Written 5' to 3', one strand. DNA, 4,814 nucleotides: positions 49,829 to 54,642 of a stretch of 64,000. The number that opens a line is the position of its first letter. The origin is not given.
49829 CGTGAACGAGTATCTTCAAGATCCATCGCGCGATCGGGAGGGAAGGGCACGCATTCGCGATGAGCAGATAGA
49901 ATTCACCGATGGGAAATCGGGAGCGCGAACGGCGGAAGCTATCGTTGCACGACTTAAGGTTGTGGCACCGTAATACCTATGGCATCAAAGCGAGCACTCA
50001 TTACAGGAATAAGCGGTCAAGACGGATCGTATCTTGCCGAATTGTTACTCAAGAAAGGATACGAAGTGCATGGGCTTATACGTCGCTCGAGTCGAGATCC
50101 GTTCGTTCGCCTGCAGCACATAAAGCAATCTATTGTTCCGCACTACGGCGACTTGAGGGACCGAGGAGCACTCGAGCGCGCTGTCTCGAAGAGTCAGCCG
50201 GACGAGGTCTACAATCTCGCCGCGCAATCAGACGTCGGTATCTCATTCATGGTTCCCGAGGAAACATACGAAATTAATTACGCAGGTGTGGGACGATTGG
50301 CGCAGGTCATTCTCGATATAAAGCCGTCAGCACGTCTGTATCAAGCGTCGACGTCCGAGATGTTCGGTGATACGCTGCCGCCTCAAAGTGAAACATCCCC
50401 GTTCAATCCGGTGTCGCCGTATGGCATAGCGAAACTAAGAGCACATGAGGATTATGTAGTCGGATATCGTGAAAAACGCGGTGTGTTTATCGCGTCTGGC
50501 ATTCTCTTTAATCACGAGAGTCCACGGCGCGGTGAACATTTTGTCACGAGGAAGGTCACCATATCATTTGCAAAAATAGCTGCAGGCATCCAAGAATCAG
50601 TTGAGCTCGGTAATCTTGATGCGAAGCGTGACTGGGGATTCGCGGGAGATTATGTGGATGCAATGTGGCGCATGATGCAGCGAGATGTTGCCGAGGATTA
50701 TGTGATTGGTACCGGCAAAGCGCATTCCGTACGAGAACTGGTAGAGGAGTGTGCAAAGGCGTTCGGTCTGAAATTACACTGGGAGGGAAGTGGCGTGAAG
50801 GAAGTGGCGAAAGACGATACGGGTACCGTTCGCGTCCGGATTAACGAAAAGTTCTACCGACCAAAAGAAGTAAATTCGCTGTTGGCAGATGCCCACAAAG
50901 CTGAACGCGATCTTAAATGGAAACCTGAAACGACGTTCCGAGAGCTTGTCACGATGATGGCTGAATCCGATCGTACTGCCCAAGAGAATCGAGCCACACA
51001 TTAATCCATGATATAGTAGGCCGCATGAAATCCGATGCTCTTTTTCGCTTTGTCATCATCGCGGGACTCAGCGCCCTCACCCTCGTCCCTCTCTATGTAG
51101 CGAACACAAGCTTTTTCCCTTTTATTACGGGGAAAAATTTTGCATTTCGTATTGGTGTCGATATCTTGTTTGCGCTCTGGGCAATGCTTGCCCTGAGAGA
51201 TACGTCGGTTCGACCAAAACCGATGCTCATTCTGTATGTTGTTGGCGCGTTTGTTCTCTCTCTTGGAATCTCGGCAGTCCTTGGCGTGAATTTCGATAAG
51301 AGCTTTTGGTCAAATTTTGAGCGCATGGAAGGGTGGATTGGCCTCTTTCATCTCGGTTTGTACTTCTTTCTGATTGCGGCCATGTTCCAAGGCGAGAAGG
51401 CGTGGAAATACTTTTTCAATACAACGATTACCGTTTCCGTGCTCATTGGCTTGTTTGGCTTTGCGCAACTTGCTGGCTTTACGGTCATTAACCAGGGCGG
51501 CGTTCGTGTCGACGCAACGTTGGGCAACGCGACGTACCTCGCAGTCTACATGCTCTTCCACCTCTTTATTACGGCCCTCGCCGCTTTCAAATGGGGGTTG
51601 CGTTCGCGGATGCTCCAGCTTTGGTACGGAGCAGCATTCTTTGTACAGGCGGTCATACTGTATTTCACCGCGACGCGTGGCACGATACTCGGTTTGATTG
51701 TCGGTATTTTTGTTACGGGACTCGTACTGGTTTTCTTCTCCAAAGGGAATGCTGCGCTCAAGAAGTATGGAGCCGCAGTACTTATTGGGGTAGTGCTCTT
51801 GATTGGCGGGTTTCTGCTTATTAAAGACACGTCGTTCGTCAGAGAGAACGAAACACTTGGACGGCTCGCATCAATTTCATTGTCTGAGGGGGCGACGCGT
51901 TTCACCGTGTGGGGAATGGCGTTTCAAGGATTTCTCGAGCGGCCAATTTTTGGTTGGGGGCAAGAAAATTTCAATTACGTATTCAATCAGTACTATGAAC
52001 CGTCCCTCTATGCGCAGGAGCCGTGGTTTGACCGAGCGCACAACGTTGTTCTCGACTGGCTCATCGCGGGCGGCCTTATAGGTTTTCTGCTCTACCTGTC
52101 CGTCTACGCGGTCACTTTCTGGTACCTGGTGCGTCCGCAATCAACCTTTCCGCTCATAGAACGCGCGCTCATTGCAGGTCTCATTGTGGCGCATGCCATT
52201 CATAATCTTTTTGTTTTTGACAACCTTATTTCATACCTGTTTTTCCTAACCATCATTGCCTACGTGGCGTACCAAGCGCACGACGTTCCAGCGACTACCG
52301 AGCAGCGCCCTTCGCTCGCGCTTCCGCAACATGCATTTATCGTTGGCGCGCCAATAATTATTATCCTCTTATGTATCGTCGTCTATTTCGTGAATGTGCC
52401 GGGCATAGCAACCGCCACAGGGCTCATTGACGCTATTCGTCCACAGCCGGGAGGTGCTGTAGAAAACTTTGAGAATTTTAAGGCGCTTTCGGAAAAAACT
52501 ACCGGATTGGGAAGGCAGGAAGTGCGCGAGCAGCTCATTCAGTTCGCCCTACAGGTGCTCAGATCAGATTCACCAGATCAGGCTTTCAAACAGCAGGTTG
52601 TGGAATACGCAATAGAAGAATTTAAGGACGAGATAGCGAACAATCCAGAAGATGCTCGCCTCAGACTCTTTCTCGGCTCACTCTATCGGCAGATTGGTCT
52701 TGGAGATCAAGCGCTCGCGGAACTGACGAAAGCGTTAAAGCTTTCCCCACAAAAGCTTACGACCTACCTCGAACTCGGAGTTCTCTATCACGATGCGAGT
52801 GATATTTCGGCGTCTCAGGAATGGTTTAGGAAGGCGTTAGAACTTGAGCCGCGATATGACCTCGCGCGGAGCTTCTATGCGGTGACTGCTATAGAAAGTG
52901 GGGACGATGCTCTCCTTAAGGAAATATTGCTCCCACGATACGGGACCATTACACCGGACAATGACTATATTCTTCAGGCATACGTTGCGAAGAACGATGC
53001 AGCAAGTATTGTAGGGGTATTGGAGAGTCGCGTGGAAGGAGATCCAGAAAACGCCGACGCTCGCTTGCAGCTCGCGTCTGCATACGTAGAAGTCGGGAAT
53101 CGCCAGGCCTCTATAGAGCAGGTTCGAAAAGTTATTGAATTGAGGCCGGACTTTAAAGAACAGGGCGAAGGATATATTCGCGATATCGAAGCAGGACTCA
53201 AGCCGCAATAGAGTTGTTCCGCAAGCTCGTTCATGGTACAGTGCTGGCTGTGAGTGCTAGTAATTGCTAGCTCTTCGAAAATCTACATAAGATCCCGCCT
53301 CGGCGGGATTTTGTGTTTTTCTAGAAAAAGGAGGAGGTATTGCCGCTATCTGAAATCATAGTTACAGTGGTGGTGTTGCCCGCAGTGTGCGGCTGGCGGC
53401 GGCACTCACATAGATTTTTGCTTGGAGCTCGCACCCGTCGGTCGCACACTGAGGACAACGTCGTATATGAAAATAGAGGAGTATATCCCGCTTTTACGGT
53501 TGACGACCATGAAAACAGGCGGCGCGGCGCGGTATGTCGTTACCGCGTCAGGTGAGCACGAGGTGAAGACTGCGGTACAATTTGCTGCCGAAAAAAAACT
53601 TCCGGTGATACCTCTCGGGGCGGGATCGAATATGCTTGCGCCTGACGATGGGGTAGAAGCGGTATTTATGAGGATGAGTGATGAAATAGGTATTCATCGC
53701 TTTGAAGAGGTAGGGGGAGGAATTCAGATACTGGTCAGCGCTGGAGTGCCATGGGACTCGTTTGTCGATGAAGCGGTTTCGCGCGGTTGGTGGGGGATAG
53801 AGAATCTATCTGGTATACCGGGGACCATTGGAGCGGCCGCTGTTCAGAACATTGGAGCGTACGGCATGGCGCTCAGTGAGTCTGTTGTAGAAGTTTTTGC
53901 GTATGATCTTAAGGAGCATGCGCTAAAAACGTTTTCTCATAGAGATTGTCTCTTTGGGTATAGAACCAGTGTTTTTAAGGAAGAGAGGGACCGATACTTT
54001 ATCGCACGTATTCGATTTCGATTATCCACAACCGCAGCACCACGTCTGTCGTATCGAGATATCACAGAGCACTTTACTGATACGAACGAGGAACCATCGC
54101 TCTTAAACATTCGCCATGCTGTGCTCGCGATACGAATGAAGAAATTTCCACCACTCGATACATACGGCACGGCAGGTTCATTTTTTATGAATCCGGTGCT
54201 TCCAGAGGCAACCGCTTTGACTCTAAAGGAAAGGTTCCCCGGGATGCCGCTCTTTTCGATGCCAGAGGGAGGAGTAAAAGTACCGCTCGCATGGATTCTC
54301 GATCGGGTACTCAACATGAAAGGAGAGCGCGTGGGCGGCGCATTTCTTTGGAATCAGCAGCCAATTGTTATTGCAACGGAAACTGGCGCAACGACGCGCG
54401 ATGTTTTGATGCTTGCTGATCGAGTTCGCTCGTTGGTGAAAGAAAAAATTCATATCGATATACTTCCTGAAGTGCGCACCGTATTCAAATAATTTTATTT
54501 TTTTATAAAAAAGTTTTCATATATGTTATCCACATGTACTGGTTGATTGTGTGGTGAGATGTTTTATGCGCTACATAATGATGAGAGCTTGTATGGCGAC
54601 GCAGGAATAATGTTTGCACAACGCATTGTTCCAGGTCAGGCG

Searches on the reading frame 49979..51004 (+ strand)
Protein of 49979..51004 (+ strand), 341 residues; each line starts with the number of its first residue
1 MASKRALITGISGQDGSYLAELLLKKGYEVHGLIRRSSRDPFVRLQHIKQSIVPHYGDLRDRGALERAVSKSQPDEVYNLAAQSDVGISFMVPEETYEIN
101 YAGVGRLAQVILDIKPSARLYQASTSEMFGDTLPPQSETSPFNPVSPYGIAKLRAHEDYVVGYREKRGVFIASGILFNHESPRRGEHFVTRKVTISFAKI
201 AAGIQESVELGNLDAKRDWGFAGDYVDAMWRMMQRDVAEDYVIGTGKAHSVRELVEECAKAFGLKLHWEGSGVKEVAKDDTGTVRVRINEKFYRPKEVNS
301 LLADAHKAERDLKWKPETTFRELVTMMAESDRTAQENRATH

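Call 11: search_protein_families(library=pfam, proteins=[window:49979-51004:+], max_evalue=0.001)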
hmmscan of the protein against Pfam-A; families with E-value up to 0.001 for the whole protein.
window:49979-51004:+ (341 aa): 4 families
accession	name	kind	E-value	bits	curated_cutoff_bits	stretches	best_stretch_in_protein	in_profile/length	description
PF16363.11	GDP_Man_Dehyd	-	1.7e-118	396.3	27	1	7-327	1-332/332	GDP-mannose 4,6 dehydratase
PF01370.27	Epimerase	-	5.6e-63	213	20.9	1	6-244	1-240/240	NAD dependent epimerase/dehydratase family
PF04321.23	RmlD_sub_bind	-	3.5e-13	49.7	27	1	5-169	2-145/287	RmlD substrate binding domain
PF02719.21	Polysacc_synt_2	-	0.00032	20.4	20.2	0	43-111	47-115/293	Polysaccharide biosynthesis protein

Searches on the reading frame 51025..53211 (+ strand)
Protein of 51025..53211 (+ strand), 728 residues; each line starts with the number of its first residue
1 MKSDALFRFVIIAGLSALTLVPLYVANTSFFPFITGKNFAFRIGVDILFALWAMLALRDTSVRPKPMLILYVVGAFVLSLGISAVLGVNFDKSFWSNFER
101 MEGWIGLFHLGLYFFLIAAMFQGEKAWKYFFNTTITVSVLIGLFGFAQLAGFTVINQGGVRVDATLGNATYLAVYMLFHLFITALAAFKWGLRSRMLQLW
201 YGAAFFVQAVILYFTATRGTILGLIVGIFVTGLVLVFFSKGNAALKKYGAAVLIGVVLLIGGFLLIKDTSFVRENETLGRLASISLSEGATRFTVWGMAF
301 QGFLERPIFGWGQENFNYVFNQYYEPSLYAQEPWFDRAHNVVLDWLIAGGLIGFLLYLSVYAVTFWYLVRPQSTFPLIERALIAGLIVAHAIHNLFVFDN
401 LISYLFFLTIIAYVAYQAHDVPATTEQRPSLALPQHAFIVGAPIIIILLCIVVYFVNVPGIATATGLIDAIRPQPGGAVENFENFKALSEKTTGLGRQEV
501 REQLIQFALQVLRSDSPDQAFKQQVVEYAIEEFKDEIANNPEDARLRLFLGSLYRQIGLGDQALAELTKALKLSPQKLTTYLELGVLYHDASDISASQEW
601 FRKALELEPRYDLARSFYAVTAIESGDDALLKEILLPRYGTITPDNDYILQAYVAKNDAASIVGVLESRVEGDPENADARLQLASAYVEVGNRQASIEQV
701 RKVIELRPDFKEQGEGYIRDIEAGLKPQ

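Call 11: search_protein_families(library=pfam, proteins=[window:51025-53211:+], max_evalue=0.001)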
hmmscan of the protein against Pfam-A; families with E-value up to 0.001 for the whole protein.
window:51025-53211:+ (728 aa): 13 families
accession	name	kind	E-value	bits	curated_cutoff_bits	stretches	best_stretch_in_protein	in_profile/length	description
PF04932.20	Wzy_C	-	6.4e-19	68.7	31.7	1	203-358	1-149/149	O-Antigen ligase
PF13181.12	TPR_8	-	6.5e-14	51.3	25.7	0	580-610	3-33/34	Tetratricopeptide repeat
PF14559.12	TPR_19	-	8e-11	42.5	25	0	657-709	5-57/68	Tetratricopeptide repeat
PF00515.34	TPR_1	-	2.6e-09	37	27.8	0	580-611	3-34/34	Tetratricopeptide repeat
PF13414.12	TPR_11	-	6.3e-09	35.8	26.8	1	551-589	1-39/42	TPR repeat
PF07719.23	TPR_2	-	7.8e-09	35.4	27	0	581-610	4-33/34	Tetratricopeptide repeat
PF13424.12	TPR_12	-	3.5e-08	34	30.1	1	544-607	3-74/77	Tetratricopeptide repeat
PF14561.12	TPR_20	-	5.1e-08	33.6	25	1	665-711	10-56/90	Tetratricopeptide repeat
PF23914.1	TPR_CcmH_CycH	-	6.7e-08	33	42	1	532-627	38-136/158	Cytochrome c-type biogenesis protein H TPR domain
PF13428.12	TPR_14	-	5.8e-07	30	23.5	0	545-585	2-42/44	Tetratricopeptide repeat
PF13432.12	TPR_16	-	7.2e-06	26.8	32.7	0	529-576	16-63/65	Tetratricopeptide repeat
PF13431.12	TPR_17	-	2.6e-05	24.6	24.4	0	671-692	7-28/34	Tetratricopeptide repeat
PF13371.12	TPR_9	-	3.4e-05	24.2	35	0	650-709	2-61/73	Tetratricopeptide repeat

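Call 57: search_protein_families(library=ncbifam, proteins=[window:51025-53211:+], max_evalue=0.00001)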
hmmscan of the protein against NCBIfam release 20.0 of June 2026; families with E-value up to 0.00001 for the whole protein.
window:51025-53211:+ (728 aa): 5 families
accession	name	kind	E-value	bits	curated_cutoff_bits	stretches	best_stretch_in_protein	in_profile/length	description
NF040959.1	MamA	equivalog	7e-16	58.3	200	1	524-608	119-203/204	magnetosome protein MamA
TIGR02521.1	type_IV_pilW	equivalog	6.2e-11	42.3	154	1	541-610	28-97/234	type IV pilus biogenesis/stability protein PilW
TIGR02917.1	PEP_TPR_lipo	equivalog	7.3e-11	40.7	312.2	0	529-614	586-671/899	XrtA/PEP-CTERM system TPR-repeat protein PrsT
NF008391.2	PRK11189.1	equivalog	4.8e-08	32.9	250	1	539-633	60-154/297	lipoprotein NlpI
NF007302.0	PRK09782.1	equivalog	7.1e-06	24.3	1223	0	561-656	596-689/990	phage receptor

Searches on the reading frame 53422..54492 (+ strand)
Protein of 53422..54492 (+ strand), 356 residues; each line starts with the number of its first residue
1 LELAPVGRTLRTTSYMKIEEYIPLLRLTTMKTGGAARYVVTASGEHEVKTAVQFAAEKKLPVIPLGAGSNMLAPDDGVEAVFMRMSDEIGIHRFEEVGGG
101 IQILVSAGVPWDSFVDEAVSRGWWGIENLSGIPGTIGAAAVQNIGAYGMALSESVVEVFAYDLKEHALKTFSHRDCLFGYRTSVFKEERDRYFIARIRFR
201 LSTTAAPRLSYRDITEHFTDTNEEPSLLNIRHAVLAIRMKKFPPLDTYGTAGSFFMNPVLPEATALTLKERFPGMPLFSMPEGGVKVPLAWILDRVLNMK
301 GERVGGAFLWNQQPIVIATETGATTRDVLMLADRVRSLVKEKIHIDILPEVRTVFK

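Call 11: search_protein_families(library=pfam, proteins=[window:53422-54492:+], max_evalue=0.001)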
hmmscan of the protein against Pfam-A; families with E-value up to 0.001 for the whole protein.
window:53422-54492:+ (356 aa): 2 families
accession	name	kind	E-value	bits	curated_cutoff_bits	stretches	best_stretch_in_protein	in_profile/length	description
PF01565.28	FAD_binding_4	-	9.5e-20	71.2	26.4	1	37-156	2-124/139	FAD binding domain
PF02873.21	MurB_C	-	2.1e-15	57.1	27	1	230-354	2-99/99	UDP-N-acetylenolpyruvoylglucosamine reductase, C-terminal domain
